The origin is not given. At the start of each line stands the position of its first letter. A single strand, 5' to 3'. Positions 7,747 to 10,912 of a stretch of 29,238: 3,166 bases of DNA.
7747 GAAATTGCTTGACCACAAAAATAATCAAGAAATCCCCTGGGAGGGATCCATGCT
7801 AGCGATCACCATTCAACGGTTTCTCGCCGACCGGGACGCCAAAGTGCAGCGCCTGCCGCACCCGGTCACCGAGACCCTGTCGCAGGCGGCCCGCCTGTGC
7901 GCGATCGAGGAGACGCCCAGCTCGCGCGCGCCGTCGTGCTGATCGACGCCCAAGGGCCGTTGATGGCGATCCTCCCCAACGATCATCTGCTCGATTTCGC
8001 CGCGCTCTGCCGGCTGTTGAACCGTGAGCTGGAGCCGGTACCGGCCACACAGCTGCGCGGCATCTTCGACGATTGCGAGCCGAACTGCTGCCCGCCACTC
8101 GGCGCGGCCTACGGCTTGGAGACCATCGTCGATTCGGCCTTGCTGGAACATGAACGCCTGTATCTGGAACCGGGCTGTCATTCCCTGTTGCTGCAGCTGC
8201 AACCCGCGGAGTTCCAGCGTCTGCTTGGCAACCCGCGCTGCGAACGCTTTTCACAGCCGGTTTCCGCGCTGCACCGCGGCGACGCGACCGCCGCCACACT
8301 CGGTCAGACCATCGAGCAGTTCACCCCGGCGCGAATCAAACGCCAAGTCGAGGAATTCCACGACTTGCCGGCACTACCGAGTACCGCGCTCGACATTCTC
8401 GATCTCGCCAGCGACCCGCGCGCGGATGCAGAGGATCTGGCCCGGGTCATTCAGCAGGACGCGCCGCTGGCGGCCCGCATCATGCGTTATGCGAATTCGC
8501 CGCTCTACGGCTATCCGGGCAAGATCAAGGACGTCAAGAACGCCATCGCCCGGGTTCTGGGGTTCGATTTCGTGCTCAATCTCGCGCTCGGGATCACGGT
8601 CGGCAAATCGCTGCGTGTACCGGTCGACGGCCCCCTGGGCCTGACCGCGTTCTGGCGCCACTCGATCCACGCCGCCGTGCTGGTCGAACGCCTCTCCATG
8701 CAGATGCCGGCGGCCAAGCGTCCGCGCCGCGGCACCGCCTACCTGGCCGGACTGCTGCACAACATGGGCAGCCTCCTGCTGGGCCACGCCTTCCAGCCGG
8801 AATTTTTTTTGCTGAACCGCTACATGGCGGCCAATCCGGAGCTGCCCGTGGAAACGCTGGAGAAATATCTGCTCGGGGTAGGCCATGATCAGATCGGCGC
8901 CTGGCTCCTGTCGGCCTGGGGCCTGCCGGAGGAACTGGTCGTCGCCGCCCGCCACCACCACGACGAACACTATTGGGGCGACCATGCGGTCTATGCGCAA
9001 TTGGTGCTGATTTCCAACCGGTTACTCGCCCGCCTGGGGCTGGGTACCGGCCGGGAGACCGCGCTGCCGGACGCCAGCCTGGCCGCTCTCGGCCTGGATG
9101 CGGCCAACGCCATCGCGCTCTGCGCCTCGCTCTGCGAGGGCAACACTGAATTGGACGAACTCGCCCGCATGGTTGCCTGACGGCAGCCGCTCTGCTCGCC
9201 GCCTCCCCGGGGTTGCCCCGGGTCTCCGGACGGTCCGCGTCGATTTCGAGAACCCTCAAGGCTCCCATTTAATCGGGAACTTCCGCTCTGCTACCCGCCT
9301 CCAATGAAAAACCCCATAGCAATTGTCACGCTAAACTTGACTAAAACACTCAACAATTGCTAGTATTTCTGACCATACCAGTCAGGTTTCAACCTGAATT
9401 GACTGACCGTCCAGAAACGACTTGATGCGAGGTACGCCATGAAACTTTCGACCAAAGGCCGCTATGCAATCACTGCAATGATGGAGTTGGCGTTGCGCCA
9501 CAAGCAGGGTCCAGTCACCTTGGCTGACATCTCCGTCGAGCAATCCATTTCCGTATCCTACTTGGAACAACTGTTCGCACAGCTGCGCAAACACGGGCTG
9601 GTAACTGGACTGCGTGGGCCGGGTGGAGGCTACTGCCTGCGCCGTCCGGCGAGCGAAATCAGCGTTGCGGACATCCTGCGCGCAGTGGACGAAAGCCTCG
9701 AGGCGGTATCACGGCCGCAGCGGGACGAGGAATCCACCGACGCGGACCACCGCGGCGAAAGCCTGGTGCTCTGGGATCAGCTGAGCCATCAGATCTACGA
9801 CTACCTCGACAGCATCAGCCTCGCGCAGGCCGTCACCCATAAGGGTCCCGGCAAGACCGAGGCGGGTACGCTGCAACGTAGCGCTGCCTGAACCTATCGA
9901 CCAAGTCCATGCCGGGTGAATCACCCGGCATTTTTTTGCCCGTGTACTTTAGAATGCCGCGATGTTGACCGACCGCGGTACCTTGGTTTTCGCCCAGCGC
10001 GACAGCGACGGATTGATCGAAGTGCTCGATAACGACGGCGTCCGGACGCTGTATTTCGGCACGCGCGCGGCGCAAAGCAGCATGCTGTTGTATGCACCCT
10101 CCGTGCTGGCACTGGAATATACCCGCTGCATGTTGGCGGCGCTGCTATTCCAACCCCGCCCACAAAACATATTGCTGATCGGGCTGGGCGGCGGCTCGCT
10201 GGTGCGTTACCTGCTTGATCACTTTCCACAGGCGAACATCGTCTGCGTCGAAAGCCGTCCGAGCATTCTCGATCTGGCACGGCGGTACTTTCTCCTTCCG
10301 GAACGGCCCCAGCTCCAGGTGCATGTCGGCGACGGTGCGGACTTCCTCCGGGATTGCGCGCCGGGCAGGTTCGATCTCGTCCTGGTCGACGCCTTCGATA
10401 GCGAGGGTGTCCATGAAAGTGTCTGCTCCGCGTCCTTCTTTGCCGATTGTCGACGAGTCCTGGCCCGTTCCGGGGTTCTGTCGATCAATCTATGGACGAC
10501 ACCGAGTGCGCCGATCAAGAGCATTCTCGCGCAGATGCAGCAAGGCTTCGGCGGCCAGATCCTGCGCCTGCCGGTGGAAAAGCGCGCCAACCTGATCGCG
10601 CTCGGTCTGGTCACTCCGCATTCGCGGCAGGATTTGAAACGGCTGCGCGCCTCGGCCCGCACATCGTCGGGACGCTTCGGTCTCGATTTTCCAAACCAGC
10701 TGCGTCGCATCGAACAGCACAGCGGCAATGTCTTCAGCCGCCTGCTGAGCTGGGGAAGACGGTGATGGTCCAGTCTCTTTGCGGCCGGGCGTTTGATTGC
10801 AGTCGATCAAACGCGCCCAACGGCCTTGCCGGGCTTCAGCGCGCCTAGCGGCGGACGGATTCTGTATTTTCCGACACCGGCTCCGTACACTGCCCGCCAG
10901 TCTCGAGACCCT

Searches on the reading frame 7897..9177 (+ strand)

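Call 4: search_protein_families(library=pfam, proteins=[window:7897-9177:+], max_evalue=0.001)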
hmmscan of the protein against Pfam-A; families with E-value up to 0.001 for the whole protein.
window:7897-9177:+ (427 aa): 3 families
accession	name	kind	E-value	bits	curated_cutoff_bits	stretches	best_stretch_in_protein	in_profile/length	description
PF08668.18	HDOD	-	1.8e-50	171.6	22.9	1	157-356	1-195/196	HDOD domain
PF04073.20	tRNA_edit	-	1.2e-17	64.5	25.5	1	8-109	20-123/123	Aminoacyl-tRNA editing domain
PF01966.28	HD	-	1.7e-07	32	22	1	253-361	2-92/116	HD domain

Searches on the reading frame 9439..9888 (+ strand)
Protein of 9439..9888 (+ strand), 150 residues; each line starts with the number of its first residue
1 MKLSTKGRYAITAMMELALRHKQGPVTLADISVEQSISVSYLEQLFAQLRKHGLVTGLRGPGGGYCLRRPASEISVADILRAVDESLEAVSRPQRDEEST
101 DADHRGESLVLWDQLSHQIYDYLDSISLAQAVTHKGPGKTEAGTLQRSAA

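Call 3: search_protein_families(library=ncbifam, proteins=[window:9439-9888:+], max_evalue=0.001)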
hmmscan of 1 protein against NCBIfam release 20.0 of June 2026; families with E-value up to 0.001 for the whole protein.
window:9439-9888:+ (150 aa): 7 families
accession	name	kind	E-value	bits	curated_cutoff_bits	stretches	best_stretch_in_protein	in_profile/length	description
TIGR02010.1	IscR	equivalog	1.8e-48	163.8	207.55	1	1-134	1-132/135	Fe-S cluster assembly transcriptional regulator IscR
NF008110.0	PRK10857.1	equivalog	2.1e-41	141.4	275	1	1-134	1-132/164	Fe-S cluster assembly transcriptional regulator IscR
TIGR00738.1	rrf2_super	superfamily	3.8e-36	123.9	73.3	1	1-130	1-129/132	Rrf2 family transcriptional regulator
NF047409.1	Cys_reg_CymR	equivalog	1.4e-29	103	195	1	1-139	1-131/139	cysteine metabolism transcriptional regulator CymR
TIGR02944.1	suf_reg_Xantho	equivalog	3.8e-15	56.4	110.65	1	2-130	3-129/130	SUF system Fe-S cluster assembly regulator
NF008886.0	PRK11920.1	equivalog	1.7e-11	44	193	1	1-129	1-128/153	iron-responsive transcriptional regulator RirA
NF008240.0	PRK11014.1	equivalog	1.7e-07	31.4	182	1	2-91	2-90/141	nitric oxide-sensing transcriptional repressor NsrR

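Call 4: search_protein_families(library=pfam, proteins=[window:9439-9888:+], max_evalue=0.001)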
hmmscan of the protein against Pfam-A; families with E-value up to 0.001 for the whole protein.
window:9439-9888:+ (150 aa): 1 family
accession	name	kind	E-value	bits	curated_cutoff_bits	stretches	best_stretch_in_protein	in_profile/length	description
PF02082.26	Rrf2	-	2.7e-35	121.8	30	1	3-132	1-130/132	Iron-dependent Transcriptional regulator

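Call 21: find_related_loci(query=window:9439-9888:+, collection=genome_contigs, flank=3000)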
Query window:9439-9888:+ (150 aa) in genome_contigs; peptide patterns used: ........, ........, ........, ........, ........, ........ (x = any residue, [..] = any of these).
600 stretches matched a pattern (row limit reached: there are more); 523 encode a relative of the query (tblastn E <= 1e-3); the best 80 are kept; 80 distinct loci.
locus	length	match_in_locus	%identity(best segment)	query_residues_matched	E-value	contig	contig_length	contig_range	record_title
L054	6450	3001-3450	81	1-150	3e-75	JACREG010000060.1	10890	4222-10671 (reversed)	MAG: Gammaproteobacteria bacterium isolate NC_groundwater_1693_Pr3_B-0.1um_62_12 SR-2_scaffold_141_1224701, whole genome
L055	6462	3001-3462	79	1-150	4e-74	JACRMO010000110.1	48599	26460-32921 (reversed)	MAG: Gammaproteobacteria bacterium isolate NC_groundwater_1909_Pr3_S2p5_61_7 SR2-18-S2p5_coassembly_scaffold_19598, whol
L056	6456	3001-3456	79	1-150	7e-74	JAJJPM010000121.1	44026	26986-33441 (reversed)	MAG: Gammaproteobacteria bacterium isolate B8 NODE_44_length_44026_cov_10.435128, whole genome shotgun sequence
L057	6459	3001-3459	71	1-150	2e-66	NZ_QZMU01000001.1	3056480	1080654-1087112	Thiohalobacter thiocyanaticus strain Hrh1 Consensus0, whole genome shotgun sequence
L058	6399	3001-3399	65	1-139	3e-58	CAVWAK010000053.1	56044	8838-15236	MAG: uncultured Gammaproteobacteria bacterium isolate MFD03551.bin.1.74 genome assembly, contig: contig_96232, whole gen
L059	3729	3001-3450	65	1-150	7e-58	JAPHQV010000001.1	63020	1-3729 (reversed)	MAG: Gammaproteobacteria bacterium isolate N1D-Bin_12 c_000000053096, whole genome shotgun sequence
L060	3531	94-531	63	1-150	6e-58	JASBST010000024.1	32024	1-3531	MAG: Thiogranum sp. isolate BWSM_146 k141_2295381, whole genome shotgun sequence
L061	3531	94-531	63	1-150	1e-57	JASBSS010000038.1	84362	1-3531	MAG: Thiogranum sp. isolate BWSM_145 k141_2238413, whole genome shotgun sequence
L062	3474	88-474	68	1-135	1e-57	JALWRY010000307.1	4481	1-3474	MAG: Thiohalobacter sp. isolate M2_metabat2_scaf2bin.039 M2_NODE_38027_length_4481_cov_2.805466, whole genome shotgun se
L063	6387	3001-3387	66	1-135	1e-57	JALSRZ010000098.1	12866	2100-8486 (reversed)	MAG: Thiohalobacter sp. isolate 356-308_metabat2_scaf2bin.017 356-308_scaffold_3062_c1, whole genome shotgun sequence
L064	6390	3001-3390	65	1-136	5e-57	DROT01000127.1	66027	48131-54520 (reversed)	MAG TPA_asm: Gammaproteobacteria bacterium isolate HyVt-541 HyVt-541_k145_360504, whole genome shotgun sequence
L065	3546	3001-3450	63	1-150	1e-56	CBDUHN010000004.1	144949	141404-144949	MAG TPA_asm: uncultured Gammaproteobacteria bacterium isolate SRR22808126_binner12_Refined_108 genome assembly, contig: 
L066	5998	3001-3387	64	1-135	3e-56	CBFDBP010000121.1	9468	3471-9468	MAG TPA_asm: uncultured Gammaproteobacteria bacterium isolate SRR26215676_binner12_Refined_43 genome assembly, contig: E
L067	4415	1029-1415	66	1-135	1e-56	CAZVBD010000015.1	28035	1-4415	MAG TPA_asm: uncultured Thiohalobacter sp. isolate SRP128015_co1_470 genome assembly, contig: NODE_1980_length_28035_cov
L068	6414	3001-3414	62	1-144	3e-56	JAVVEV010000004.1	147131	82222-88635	MAG: Thiogranum sp. isolate TamC13-30 NODE_4_length_147131_cov_5.523488, whole genome shotgun sequence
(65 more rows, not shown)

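Call 27: search_solved_structures(query=window:9439-9888:+, show_alignments=3, max_evalue=0.00001)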
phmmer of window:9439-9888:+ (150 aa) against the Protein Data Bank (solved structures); distinct sequences matched with E-value up to 0.00001: 11.
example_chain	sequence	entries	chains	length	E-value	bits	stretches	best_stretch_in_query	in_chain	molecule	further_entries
4hf0_A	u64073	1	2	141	4.1e-35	124.5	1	1-136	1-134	HTH-type transcriptional regulator IscR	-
4hf1_A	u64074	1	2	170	3e-34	121.7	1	1-134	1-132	HTH-type transcriptional regulator IscR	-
4chu_A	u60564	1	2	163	3.6e-34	121.4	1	2-134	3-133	HTH-TYPE TRANSCRIPTIONAL REGULATOR ISCR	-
4hf2_A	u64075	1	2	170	2.1e-33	119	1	1-134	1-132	HTH-type transcriptional regulator IscR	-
7zpn_A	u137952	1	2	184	1.4e-26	96.9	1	1-135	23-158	HTH-type transcriptional regulator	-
4cic_A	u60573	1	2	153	1.9e-23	86.7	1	1-132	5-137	TRANSCRIPTIONAL REGULATOR, BADM/RRF2 FAMILY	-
3t8r_A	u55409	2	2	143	3.9e-20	76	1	1-128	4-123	Staphylococcus aureus CymR | Staphylococcus aureus CymR (oxidized form)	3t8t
3lwf_A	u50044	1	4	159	6.3e-20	75.3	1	1-137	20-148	Putative transcriptional regulator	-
2y75_A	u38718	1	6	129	3.1e-19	73.1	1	1-129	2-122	HTH-TYPE TRANSCRIPTIONAL REGULATOR CYMR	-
6hsd_A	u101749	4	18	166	6.6e-08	36.4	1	9-85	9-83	Rrf2 family transcriptional regulator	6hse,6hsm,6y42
6y45_A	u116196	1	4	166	8.7e-08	36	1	9-85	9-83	Rrf2 family transcriptional regulator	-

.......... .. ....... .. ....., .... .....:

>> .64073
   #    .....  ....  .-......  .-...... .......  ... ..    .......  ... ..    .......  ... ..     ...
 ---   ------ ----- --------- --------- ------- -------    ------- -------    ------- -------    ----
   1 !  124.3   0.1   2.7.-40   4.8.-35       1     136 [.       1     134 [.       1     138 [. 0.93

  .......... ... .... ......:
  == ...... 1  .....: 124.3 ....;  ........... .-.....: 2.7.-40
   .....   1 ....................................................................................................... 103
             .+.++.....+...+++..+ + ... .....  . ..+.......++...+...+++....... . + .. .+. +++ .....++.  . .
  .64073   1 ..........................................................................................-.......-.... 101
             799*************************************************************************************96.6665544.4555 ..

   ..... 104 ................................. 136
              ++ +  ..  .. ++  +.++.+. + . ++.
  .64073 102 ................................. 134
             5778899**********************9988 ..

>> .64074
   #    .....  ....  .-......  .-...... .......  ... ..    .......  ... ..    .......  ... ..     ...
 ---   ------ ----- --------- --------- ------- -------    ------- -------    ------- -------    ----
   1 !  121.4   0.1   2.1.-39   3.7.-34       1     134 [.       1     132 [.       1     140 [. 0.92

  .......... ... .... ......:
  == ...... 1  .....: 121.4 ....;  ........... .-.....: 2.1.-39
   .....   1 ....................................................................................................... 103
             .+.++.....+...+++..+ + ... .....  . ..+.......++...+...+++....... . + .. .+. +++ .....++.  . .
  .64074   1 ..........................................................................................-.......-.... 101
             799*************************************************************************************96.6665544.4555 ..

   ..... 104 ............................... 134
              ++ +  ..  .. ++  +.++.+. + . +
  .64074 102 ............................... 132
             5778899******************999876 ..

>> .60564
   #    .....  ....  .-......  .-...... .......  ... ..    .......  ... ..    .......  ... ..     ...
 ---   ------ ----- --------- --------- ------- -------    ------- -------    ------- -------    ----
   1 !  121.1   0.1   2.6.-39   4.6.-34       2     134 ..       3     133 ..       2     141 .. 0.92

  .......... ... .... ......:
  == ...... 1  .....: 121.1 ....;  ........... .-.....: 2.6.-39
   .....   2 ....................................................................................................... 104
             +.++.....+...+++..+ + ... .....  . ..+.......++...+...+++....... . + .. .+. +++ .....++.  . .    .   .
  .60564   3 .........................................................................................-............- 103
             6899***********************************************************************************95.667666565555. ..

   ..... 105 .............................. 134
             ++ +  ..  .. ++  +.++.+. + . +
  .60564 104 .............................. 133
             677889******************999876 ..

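Call 44: find_homologous_proteins(query=window:9439-9888:+, max_evalue=1e-30)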
Query window:9439-9888:+ (150 aa): 2671 proteins with E <= 1e-30 among 8000 candidates; the best 120 are listed.
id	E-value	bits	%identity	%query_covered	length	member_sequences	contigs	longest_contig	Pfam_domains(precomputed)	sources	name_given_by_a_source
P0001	1.2e-90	319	100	100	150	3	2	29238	PF02082.27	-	-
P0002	8.7e-86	303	96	100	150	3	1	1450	PF02082.27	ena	-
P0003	7.0e-80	284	91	100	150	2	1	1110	PF02082.27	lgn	-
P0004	2.6e-78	279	91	100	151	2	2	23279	PF02082.27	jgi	jgi:Rrf2 family transcriptional regulator, iron-sulfur cluster assembly transcription factor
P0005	1.3e-72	261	87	100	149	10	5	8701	PF02082.27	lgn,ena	-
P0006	2.7e-71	256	84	100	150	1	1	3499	PF02082.27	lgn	-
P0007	2.8e-71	256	83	100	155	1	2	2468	PF02082.27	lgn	-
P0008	1.4e-70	254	83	100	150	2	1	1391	PF02082.27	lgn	-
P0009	1.5e-70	254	84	100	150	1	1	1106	PF02082.27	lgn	-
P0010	1.5e-69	251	83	100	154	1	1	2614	PF02082.27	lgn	-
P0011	2.6e-69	250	83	100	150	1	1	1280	PF02082.27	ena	-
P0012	5.6e-69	249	82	100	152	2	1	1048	PF02082.27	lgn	-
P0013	1.6e-68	247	80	100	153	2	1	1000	PF02082.27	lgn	-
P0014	2.1e-68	247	81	100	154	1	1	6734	PF02082.27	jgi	jgi:Rrf2 family iron-sulfur cluster assembly transcriptional regulator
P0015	3.3e-68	246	80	100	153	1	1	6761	PF02082.27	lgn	-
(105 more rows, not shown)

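Call 74: predict_structure(alignment_id=A1)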
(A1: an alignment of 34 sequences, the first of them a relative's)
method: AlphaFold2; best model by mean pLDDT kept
length: 150 residues; sequences in the alignment: 34
mean_pLDDT: 81.0   pTM: 0.74
mean pLDDT of the five models: 81.0, 79.4, 79.4, 79.2, 78.5
residues with pLDDT >= 90: 86; 70-90: 24; 50-70: 21; < 50: 19
segments of 3 or more residues with pLDDT < 50: 95-98, 136-150
pLDDT, mean of each block of 10 residues (from residue 1): 87 95 91 94 95 88 88 96 73 51 73 90 95 59 38
secondary structure, 60 per line:
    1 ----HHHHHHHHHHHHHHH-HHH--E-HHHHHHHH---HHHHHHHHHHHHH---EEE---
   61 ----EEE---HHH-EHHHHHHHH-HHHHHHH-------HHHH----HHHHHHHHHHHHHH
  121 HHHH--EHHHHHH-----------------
elements in order: H5-19 H28-35 H39-51 E55-57 E65-67 H76-83 H85-91 H99-102 H107-124 H128-133

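Call 76: fold_search(model_id=the predicted structure, library=pdb)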
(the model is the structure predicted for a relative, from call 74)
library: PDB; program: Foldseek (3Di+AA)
matches with E <= 10: 500; with E <= 0.001: 36
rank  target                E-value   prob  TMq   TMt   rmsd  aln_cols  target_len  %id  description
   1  4hf0_A                9.5e-12  1.00  0.69  0.86   3.7       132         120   45  Crystal Structure of Apo IscR (released 2013-05-08)
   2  4hf1_B                1.1e-11  1.00  0.71  0.81   4.3       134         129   46  Crystal Structure of IscR bound to its promoter (released 2013-05-08)
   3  4hf2_A                1.6e-11  1.00  0.71  0.92   1.6       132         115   45  Crystal Structure of E43A IscR mutant bound to its promoter (released 2013-05-08)
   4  4hf2_B                2.2e-11  1.00  0.72  0.89   4.5       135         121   43  Crystal Structure of E43A IscR mutant bound to its promoter (released 2013-05-08)
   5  4hf0_B                5.3e-11  1.00  0.72  0.91   4.1       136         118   44  Crystal Structure of Apo IscR (released 2013-05-08)
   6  4chu_B                7.2e-11  1.00  0.71  0.83   4.1       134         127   46  E. coli IscR-DNA complex (released 2014-05-28)
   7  4chu_A                9.6e-11  1.00  0.68  0.80   4.5       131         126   46  E. coli IscR-DNA complex (released 2014-05-28)
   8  4cic_A                1.7e-10  1.00  0.71  0.77   5.1       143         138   38  T. potens IscR (released 2014-05-28)
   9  4hf1_A                1.7e-10  1.00  0.70  0.81   3.3       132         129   47  Crystal Structure of IscR bound to its promoter (released 2013-05-08)
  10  4cic_B                2.3e-10  1.00  0.72  0.78   5.0       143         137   38  T. potens IscR (released 2014-05-28)
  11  2y75_D                3.3e-10  1.00  0.74  0.85   4.0       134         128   34  The Structure of CymR (YrzC) the Global Cysteine Regulator of B. subtilis (released 2011-08-03)
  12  2y75_E                4.5e-10  1.00  0.70  0.80   4.2       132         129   36  The Structure of CymR (YrzC) the Global Cysteine Regulator of B. subtilis (released 2011-08-03)
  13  2y75_B                9.2e-10  1.00  0.74  0.86   3.5       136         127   34  The Structure of CymR (YrzC) the Global Cysteine Regulator of B. subtilis (released 2011-08-03)
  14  3lwf_A                1.2e-09  1.00  0.71  0.74   7.0       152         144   31  Crystal structure of Putative transcriptional regulator (NP_470886.1) from LISTERIA INNOCUA at 2.06 A resolution (released 2010-05-12)
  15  2y75_C                2.5e-09  1.00  0.69  0.81   4.2       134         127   34  The Structure of CymR (YrzC) the Global Cysteine Regulator of B. subtilis (released 2011-08-03)
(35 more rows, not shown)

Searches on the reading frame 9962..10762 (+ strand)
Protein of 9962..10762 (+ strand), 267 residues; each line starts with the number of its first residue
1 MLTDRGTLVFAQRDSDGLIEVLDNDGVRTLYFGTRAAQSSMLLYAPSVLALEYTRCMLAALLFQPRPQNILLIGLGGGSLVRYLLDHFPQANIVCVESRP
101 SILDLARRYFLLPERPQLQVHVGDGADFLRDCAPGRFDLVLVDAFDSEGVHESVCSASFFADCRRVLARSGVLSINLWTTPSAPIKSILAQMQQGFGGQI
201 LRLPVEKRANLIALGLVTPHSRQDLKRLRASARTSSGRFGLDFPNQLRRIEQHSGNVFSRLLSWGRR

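Call 4: search_protein_families(library=pfam, proteins=[window:9962-10762:+], max_evalue=0.001)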
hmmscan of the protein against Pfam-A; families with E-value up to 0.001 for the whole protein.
window:9962-10762:+ (267 aa): 5 families
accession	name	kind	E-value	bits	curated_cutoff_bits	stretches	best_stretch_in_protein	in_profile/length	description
PF01564.23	Spermine_synth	-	3.7e-13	49.9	22.9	1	60-174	12-129/186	Spermine/spermidine synthase domain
PF13649.12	Methyltransf_25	-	3.2e-07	31.4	27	1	70-171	1-97/97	Methyltransferase domain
PF08241.18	Methyltransf_11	-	1.9e-05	25.6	21.2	1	72-174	2-94/95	Methyltransferase domain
PF08242.18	Methyltransf_12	-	7.9e-05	23.8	30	1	73-172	3-97/98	Methyltransferase domain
PF05175.20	MTS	-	0.00057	20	23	1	58-175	23-138/170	Methyltransferase small domain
